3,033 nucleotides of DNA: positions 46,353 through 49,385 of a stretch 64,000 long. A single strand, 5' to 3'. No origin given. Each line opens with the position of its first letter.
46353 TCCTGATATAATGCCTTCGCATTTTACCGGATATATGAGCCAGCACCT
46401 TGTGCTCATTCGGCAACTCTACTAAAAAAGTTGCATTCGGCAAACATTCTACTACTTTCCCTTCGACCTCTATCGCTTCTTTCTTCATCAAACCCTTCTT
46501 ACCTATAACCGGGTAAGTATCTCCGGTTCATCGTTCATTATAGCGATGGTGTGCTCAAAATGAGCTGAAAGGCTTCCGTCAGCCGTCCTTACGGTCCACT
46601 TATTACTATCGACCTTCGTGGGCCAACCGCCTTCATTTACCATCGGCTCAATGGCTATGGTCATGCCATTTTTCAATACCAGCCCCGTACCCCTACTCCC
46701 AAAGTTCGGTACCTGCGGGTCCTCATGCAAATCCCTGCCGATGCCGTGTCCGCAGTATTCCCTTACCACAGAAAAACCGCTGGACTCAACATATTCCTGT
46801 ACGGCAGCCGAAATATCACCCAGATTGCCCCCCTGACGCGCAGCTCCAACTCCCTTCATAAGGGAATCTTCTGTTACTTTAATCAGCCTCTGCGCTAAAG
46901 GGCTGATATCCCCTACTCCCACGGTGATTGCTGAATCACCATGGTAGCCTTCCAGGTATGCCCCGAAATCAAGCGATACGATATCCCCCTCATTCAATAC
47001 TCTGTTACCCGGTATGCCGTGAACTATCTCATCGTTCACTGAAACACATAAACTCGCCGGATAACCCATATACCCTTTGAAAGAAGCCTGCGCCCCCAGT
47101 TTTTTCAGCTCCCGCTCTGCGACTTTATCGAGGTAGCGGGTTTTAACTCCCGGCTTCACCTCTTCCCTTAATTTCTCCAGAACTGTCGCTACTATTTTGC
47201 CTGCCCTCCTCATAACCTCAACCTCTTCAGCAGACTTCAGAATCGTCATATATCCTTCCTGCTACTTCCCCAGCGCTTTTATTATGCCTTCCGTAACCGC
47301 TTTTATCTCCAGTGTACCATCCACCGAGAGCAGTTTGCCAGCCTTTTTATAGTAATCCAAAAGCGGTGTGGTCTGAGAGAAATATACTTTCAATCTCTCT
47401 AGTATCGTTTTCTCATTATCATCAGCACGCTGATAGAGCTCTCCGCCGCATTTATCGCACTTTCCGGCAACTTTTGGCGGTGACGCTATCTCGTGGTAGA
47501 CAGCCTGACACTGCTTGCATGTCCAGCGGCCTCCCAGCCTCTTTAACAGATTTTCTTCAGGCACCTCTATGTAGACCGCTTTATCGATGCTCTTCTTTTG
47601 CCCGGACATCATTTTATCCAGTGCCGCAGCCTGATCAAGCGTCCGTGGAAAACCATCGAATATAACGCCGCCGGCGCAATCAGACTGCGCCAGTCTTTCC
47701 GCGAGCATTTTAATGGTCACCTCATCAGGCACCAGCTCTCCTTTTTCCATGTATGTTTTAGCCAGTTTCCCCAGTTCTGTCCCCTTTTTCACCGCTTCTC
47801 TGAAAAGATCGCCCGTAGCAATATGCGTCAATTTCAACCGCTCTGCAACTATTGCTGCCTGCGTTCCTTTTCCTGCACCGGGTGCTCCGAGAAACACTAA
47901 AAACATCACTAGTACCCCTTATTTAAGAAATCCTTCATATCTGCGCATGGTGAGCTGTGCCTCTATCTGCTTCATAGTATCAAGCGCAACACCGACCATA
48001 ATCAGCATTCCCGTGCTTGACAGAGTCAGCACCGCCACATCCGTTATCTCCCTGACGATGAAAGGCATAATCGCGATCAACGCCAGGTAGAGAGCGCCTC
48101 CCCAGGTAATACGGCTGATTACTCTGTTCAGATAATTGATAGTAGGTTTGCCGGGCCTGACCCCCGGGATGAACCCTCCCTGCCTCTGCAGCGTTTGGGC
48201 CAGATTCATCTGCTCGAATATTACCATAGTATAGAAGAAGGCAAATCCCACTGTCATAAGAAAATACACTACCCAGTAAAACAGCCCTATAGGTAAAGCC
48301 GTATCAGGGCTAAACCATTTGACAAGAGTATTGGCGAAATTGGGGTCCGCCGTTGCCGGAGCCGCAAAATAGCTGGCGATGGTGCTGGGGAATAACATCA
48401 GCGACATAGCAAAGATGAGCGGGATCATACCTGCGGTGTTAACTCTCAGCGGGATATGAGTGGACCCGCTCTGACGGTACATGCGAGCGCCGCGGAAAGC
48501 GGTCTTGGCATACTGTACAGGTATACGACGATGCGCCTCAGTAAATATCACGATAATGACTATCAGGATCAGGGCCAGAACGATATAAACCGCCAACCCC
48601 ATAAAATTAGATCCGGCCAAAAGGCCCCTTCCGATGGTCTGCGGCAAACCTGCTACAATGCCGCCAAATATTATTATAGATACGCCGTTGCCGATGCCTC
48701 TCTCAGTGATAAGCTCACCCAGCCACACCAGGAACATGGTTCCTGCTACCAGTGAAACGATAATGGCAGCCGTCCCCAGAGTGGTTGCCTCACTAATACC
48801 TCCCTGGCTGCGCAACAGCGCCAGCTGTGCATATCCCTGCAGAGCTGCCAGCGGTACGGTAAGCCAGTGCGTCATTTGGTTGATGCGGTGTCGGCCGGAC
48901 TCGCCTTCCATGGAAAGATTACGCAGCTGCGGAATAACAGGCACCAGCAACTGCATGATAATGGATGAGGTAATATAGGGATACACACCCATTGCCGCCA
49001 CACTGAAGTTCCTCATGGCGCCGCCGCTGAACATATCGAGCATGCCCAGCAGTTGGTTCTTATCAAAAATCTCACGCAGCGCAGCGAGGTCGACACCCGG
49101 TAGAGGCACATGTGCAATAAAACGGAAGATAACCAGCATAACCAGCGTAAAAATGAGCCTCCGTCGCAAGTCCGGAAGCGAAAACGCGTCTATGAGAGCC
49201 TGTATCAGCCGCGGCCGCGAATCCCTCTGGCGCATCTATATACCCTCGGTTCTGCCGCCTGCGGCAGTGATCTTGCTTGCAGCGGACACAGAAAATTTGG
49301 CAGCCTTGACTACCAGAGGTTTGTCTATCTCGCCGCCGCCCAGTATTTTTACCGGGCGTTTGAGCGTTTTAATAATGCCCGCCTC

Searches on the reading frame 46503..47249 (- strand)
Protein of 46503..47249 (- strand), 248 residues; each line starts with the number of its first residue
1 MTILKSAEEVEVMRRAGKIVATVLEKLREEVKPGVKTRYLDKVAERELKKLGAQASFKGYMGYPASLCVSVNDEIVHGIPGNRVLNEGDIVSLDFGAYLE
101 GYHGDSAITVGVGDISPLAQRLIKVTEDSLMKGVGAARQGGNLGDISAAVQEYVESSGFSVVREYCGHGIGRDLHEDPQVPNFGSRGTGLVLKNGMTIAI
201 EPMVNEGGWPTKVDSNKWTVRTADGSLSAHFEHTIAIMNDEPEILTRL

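Call 77: search_protein_families(library=pfam, proteins=[window:46503-47249:-], max_evalue=0.00001)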
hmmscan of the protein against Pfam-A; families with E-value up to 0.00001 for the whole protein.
window:46503-47249:- (248 aa): 1 family
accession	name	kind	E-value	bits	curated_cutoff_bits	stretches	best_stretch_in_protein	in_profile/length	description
PF00557.29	Peptidase_M24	-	1.3e-51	175.8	23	1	12-237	2-206/208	Metallopeptidase family M24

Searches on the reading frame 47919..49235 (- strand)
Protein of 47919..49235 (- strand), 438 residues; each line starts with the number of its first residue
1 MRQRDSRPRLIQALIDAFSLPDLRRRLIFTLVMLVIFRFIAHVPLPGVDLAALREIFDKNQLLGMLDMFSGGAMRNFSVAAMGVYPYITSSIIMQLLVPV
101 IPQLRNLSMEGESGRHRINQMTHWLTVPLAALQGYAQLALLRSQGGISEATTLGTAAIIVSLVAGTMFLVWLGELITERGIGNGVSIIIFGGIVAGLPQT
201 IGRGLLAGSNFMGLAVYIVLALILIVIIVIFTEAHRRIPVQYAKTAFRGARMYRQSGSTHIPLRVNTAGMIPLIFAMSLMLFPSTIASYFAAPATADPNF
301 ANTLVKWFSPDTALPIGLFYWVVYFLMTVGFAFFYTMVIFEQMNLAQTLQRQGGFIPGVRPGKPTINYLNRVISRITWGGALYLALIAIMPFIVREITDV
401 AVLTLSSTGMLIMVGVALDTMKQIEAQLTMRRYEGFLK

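Call 77: search_protein_families(library=pfam, proteins=[window:47919-49235:-], max_evalue=0.00001)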
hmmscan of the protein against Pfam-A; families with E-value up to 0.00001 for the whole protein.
window:47919-49235:- (438 aa): 1 family
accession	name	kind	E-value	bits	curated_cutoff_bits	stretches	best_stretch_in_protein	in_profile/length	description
PF00344.25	SecY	-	2.1e-97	326.6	32.2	1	78-421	1-306/306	SecY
